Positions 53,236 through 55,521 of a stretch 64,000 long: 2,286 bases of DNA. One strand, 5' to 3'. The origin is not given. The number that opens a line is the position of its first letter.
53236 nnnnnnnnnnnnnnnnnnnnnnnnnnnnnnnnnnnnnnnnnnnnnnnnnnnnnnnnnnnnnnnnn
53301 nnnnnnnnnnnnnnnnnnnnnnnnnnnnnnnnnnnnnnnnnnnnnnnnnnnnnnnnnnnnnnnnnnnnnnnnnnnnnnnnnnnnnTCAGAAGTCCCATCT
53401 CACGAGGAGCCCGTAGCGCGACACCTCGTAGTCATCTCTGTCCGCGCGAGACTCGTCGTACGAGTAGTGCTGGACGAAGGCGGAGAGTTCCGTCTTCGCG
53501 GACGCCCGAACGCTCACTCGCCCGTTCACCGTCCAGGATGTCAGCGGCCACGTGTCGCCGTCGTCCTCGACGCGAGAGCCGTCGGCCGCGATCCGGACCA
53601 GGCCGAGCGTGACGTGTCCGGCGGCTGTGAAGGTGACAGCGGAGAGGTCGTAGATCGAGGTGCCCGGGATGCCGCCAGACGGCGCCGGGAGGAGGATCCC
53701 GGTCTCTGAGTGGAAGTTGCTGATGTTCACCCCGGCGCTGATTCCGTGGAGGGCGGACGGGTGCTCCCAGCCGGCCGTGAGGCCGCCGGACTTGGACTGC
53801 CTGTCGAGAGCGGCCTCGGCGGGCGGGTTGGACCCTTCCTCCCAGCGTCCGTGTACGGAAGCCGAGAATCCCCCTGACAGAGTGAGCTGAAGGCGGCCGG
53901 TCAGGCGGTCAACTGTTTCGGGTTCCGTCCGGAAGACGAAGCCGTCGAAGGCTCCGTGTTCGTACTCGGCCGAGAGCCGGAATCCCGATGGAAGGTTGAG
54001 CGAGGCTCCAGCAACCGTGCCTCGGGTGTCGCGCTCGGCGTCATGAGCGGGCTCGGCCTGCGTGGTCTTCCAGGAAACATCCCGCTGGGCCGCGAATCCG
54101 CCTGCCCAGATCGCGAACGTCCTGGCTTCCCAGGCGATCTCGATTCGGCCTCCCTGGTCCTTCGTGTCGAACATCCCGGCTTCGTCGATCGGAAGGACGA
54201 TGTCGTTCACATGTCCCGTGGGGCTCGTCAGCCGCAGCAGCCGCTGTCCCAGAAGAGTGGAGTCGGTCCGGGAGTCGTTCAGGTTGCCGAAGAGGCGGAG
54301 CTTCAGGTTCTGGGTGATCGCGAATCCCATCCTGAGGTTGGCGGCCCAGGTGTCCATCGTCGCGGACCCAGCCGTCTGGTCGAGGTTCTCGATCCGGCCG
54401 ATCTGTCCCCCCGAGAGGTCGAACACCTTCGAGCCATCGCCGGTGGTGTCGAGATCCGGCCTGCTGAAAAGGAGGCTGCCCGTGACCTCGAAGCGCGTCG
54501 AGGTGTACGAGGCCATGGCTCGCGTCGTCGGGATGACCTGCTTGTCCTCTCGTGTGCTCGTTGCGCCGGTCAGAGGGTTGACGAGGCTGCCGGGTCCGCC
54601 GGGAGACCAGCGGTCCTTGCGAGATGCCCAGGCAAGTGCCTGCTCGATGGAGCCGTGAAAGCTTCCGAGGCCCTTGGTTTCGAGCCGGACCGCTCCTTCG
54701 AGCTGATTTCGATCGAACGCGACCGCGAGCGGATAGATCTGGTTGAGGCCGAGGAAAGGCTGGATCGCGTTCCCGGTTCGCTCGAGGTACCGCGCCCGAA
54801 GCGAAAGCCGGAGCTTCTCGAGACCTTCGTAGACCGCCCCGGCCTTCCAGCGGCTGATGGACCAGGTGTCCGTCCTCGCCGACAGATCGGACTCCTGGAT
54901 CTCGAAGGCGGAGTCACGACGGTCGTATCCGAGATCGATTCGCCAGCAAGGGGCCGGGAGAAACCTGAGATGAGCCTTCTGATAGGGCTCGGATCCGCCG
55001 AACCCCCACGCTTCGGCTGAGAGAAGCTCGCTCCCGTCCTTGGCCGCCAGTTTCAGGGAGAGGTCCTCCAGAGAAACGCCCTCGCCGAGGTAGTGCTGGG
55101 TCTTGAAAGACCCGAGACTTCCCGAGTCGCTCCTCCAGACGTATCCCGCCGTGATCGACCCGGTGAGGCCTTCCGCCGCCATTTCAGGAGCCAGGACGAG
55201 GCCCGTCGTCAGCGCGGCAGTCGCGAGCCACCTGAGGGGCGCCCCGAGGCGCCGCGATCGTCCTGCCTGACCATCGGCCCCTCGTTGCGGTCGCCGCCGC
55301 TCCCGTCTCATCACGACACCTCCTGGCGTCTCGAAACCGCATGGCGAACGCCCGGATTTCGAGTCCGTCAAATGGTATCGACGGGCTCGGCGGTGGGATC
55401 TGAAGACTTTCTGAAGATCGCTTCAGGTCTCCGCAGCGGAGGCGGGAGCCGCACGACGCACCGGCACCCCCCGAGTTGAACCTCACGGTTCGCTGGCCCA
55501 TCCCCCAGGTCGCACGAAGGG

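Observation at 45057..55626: ~10.5 kb segment bounded by an imperfect 115-bp direct repeat that duplicates the nuoN 3' end and terminator: likely integrated island carrying a porin-cytochrome module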

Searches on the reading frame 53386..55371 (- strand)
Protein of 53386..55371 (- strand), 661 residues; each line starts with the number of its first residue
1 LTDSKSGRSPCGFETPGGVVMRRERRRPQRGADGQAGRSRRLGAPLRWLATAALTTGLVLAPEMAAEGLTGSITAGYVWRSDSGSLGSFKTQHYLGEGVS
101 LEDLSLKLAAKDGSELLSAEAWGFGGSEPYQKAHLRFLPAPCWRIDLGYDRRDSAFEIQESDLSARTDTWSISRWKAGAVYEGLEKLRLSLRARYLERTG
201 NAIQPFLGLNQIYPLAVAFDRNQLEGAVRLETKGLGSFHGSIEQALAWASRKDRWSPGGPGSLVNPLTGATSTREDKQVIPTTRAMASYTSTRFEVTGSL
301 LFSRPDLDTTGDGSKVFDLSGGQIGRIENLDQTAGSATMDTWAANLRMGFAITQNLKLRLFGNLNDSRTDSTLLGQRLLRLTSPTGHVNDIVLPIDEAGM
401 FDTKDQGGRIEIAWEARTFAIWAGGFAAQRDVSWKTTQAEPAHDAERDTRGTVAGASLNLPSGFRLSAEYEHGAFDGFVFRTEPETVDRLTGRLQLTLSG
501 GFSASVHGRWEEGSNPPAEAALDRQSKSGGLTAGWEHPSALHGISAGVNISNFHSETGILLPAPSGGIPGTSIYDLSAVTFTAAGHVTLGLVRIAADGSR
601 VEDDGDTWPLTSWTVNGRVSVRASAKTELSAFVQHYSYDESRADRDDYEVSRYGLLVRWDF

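Call 4: search_protein_families(library=pfam, proteins=[window:53386-55371:-], max_evalue=0.01)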
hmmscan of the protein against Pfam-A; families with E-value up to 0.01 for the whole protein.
window:53386-55371:- (661 aa): 0 families

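Call 14: find_encoding_contigs(protein=window:53386-55371:-, flank=10000, max_places=10)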
Protein window:53386-55371:- (661 aa): no gene with exactly this product is on record in the collection.
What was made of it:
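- Tried and rejected: The barrel with the mechanical TTG start was not on record (call 14).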

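Call 20: find_homologous_proteins(query=window:53386-55311:-, max_evalue=0.00001)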
Query window:53386-55311:- (641 aa): 19 proteins with E <= 0.00001 among 8000 candidates.
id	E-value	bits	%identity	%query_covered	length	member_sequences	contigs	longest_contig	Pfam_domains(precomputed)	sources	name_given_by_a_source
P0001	0.0e+0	1391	96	100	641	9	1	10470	-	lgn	-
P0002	6.3e-182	624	49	96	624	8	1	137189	-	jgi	-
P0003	1.0e-178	614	49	96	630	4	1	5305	-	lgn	-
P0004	2.4e-177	609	49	96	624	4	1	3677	-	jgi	jgi:hypothetical protein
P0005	2.5e-177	609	49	93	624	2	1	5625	-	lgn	-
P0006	7.4e-176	604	49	93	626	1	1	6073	-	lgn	-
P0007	2.2e-171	590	49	91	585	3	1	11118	-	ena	-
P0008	4.4e-133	463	42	91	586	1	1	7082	-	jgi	jgi:hypothetical protein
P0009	1.9e-129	451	39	94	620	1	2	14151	-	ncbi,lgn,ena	-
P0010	2.3e-129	451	40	95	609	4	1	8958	-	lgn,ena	-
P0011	4.5e-128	447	40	94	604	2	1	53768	-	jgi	-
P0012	2.2e-118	415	37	99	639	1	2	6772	-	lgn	-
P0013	1.2e-116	409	40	93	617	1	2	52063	-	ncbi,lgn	-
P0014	1.2e-107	379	38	95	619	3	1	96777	-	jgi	jgi:hypothetical protein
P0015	2.1e-107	378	38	96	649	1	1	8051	-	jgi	jgi:hypothetical protein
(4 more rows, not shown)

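Call 21: find_encoding_contigs(protein=P0001, flank=10000, max_places=6)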
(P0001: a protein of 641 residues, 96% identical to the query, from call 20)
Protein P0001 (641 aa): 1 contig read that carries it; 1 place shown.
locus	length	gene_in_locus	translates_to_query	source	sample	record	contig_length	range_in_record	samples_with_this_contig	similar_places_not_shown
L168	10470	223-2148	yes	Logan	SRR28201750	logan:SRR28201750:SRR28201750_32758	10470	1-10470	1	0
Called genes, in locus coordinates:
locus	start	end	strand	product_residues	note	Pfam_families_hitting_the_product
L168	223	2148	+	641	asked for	-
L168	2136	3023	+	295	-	PF14522:Cytochrome_C7 (faint), PF14537:Cytochrom_c3_2 (faint), PF09699:Paired_CXXCH_1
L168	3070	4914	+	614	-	PF22113:Mtrc-MtrF_II-IV_dom (faint), PF14522:Cytochrome_C7 (faint), PF13435:Cytochrome_C554 (faint), PF02335:Cytochrom_C552 (weak), PF09699:Paired_CXXCH_1 (weak)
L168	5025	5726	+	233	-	PF00072:Response_reg, PF00486:Trans_reg_C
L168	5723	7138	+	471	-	PF00512:HisKA, PF02518:HATPase_c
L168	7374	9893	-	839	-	PF00069:Pkinase, PF01636:APH (faint), PF03109:ABC1 (faint), PF07714:PK_Tyr_Ser-Thr, PF13428:TPR_14 (faint), PF14559:TPR_19 (faint), PF07719:TPR_2 (faint), PF13181:TPR_8 (faint), +1 more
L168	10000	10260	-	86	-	-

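Call 22: find_encoding_contigs(protein=P0002, flank=10000, max_places=3)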
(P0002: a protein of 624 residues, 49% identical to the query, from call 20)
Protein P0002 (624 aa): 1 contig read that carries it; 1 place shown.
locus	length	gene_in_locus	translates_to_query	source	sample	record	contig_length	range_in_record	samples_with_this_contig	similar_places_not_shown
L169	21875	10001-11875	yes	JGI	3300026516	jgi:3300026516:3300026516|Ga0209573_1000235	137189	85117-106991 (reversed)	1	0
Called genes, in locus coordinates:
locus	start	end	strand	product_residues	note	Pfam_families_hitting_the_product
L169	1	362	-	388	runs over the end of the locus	-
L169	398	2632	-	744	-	PF05954:Phage_GPD, PF04717:Phage_base_V, PF22178:Gp5_trimer_C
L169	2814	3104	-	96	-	PF05488:PAAR_motif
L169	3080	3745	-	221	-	PF22011:DUF6931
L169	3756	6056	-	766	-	PF05954:Phage_GPD, PF04717:Phage_base_V, PF22178:Gp5_trimer_C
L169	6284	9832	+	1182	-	PF02811:PHP, PF07733:DNA_pol3_alpha, PF17657:DNA_pol3_finger, PF14579:HHH_6, PF01336:tRNA_anti-codon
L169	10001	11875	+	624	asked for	-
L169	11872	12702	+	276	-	PF14537:Cytochrom_c3_2 (faint), PF02085:Cytochrom_CIII (faint), PF14522:Cytochrome_C7 (weak), PF22113:Mtrc-MtrF_II-IV_dom (faint), PF09699:Paired_CXXCH_1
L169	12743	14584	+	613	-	PF14522:Cytochrome_C7 (faint), PF09699:Paired_CXXCH_1 (faint), PF13435:Cytochrome_C554 (faint)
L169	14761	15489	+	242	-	PF00072:Response_reg, PF00486:Trans_reg_C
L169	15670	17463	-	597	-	PF14522:Cytochrome_C7 (faint), PF22113:Mtrc-MtrF_II-IV_dom (faint), PF13435:Cytochrome_C554 (faint), PF09699:Paired_CXXCH_1 (weak)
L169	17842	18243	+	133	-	PF03551:PadR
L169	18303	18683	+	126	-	-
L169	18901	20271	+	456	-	PF00672:HAMP (weak), PF00512:HisKA, PF02518:HATPase_c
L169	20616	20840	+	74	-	-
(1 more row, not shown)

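Call 51: search_protein_families(library=ncbifam, proteins=[window:53386-55311:-], max_evalue=0.01)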
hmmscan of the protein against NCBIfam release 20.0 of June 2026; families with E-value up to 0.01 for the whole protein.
window:53386-55311:- (641 aa): 1 family
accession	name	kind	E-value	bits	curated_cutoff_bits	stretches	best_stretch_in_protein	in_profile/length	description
NF041027.1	GSU2204_Se_pt_1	equivalog_domain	0.0017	17.3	350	0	462-542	495-576/580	GSU2204 family CXXCH-containing (seleno)protein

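Call 65: find_encoding_contigs(protein=P0013, flank=10000, max_places=3)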
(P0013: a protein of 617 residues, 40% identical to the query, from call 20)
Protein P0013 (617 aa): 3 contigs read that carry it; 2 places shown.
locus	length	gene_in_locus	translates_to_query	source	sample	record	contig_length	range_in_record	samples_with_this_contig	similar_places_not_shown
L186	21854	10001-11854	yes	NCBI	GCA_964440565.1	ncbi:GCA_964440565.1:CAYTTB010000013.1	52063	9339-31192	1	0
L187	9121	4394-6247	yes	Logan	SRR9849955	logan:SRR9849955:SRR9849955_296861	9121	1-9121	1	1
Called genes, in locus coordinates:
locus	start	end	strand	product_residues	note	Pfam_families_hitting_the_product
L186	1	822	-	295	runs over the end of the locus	PF02401:LYTB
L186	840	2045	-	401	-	PF01264:Chorismate_synt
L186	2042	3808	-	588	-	PF07715:Plug, PF00593:TonB_dep_Rec_b-barrel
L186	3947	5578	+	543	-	PF00149:Metallophos, PF02872:5_nucleotid_C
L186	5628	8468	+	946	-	PF13620:CarboxypepD_reg, PF13715:CarbopepD_reg_2, PF00593:TonB_dep_Rec_b-barrel (faint), PF25183:OMP_b-brl_4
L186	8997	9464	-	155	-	PF01475:FUR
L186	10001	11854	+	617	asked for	-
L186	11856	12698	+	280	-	PF22113:Mtrc-MtrF_II-IV_dom (faint), PF14522:Cytochrome_C7 (weak), PF09699:Paired_CXXCH_1 (weak), PF14537:Cytochrom_c3_2 (weak), PF09699:Paired_CXXCH_1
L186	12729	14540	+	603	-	PF14522:Cytochrome_C7 (faint), PF09699:Paired_CXXCH_1 (faint)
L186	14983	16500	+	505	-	PF01654:Cyt_bd_oxida_I, PF00034:Cytochrom_C (faint), PF13442:Cytochrome_CBB3 (faint)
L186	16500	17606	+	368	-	-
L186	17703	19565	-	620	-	PF07715:Plug, PF00593:TonB_dep_Rec_b-barrel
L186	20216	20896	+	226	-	PF01791:DeoC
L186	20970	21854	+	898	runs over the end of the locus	PF01590:GAF (faint), PF00989:PAS (weak), PF08448:PAS_4, PF13188:PAS_8 (faint), PF13426:PAS_9 (weak), PF00512:HisKA, PF02518:HATPase_c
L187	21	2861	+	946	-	PF13620:CarboxypepD_reg, PF13715:CarbopepD_reg_2, PF00593:TonB_dep_Rec_b-barrel (faint), PF25183:OMP_b-brl_4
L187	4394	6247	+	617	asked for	-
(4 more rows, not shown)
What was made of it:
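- The barrel-decahaem-cytochrome core recurs elsewhere after dnaE and next to fur (calls 22, 65).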

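Call 66: predict_structure(alignment_id=A2)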
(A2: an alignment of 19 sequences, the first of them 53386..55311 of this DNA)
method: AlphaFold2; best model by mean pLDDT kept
length: 641 residues; sequences in the alignment: 19
mean_pLDDT: 86.4   pTM: 0.77
mean pLDDT of the five models: 86.4, 83.3, 82.9, 81.6, 70.1
residues with pLDDT >= 90: 423; 70-90: 129; 50-70: 43; < 50: 46
segments of 3 or more residues with pLDDT < 50: 1-30, 34-46
pLDDT, mean of each block of 10 residues (from residue 1): 28 27 41 46 57 96 90 91 93 88 92 94 95 83 77 97 94 97 85 88 98 92 98 85 71 95 97 95 95 90 89 92 97 94 96 92 91 90 96 95 96 88 90 96 93 82 82 92 95 73 84 94 96 78 54 85 96 97 89 97 94 95 83 96 89
secondary structure, 60 per line:
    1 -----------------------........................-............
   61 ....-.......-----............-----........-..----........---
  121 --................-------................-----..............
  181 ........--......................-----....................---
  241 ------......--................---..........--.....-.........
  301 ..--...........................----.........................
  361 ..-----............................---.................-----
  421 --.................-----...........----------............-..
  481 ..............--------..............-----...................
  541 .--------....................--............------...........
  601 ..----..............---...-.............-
elements in order: H24-47 E49-64 H66-72 E78-89 E95-102 E110-117 E123-138 E146-161 E167-188 E191-212 E218-237 E247-252 E255-270 E274-283 E286-290 E292-299 E305-331 E336-362 E368-395 E399-415 E423-439 E445-455 E466-477 E482-494 E503-516 E522-541 E550-569 E572-583 E590-602 E607-620 E628-640
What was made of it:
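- On Mtr/Pio-type porin-cytochrome conduit: AlphaFold model with pLDDT 86.4 and pTM 0.77, all beta (call 66).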

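Call 68: fold_search(model_id=the predicted structure, library=pdb)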
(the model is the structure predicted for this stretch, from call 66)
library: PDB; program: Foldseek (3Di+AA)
matches with E <= 10: 825; with E <= 0.001: 225
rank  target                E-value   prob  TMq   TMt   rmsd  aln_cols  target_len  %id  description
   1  6r2q_B                5.4e-14  1.00  0.65  0.65   7.9       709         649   13  Structure of the Mtr complex (released 2020-04-22)
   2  5fp1                  2.5e-10  1.00  0.41  0.39  11.6       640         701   10  Crystal structure of the siderophore receptor PiuA from Acinetobacter baumannii (released 2016-05-11)
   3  5nec_A                9.9e-10  1.00  0.40  0.40  13.4       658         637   11  Crystal structure of the siderophore receptor PiuD from Pseudomonas aeruginosa (released 2018-02-07)
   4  8s34_A                1.0e-09  1.00  0.40  0.38  14.7       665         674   11  Ferric-mycobactin receptor (FemA) in complex with aeruginic acid (released 2025-02-26)
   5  5nec_B                1.3e-09  1.00  0.41  0.41  13.3       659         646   12  Crystal structure of the siderophore receptor PiuD from Pseudomonas aeruginosa (released 2018-02-07)
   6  4epa                  1.5e-09  1.00  0.45  0.45  11.9       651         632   11  The crystal structure of the ferric yersiniabactin uptake receptor FyuA from Yersinia pestis (released 2012-06-20)
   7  5fok_B                2.4e-09  1.00  0.42  0.41  12.4       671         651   11  Crystal structure of the siderophore receptor PiuA from Pseudomonas aeruginosa (released 2016-05-11)
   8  9a3c_MODEL_1_A        3.2e-09  1.00  0.44  0.39   9.1       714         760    8  Model of E. coli Fiu by in-cell photo-crosslinking MS and deep learning (released 2023-02-24)
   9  5fok_A                3.5e-09  1.00  0.39  0.38  12.2       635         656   11  Crystal structure of the siderophore receptor PiuA from Pseudomonas aeruginosa (released 2016-05-11)
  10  8the_A                7.3e-09  1.00  0.46  0.42  13.2       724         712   11  Cryo-EM structure of Pseudomonas aeruginosa TonB-dependent transporter PhuR in complex with synthetic antibody and hem (released 2024-01-31)
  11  6h7f_A                1.3e-08  1.00  0.40  0.39  13.1       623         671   12  Crystal structure of BauA, the Ferric preacinetobactin receptor from Acinetobacter baumannii in complex with Fe3+-Prea (released 2018-10-10)
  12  3qlb_B                1.7e-08  1.00  0.43  0.41  10.3       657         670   10  Enantiopyochelin outer membrane TonB-dependent transporter from Pseudomonas fluorescens bound to the ferri-enantiopyoc (released 2011-12-07)
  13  1xkw                  1.9e-08  1.00  0.40  0.40  14.0       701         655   10  Pyochelin outer membrane receptor FptA from Pseudomonas aeruginosa (released 2005-10-04)
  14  6i97_A                2.2e-08  1.00  0.43  0.38  11.3       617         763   11  Structure of the ferrioxamine B transporter FoxA from Pseudomonas aeruginosa in complex with ferrioxamine B and a C-te (released 2019-08-28)
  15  6bpn                  2.7e-08  1.00  0.44  0.43   9.5       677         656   10  The crystal structure of the Ferric-Catecholate import receptor Fiu from E. coli K12: Open form (C2221) (released 2018-11-28)
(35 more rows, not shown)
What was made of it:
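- On Mtr/Pio-type porin-cytochrome conduit: The best PDB match is MtrB, 6R2Q_B, at TM 0.65/0.65 and E 5e-14 (call 68).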

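Call 71: search_dna_similar(query=window:53386-55311:-, collection=plasmids, mode=protein, max_evalue=0.00001, max_rows=10)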
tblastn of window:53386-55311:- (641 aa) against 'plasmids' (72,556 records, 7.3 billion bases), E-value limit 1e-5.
No match.
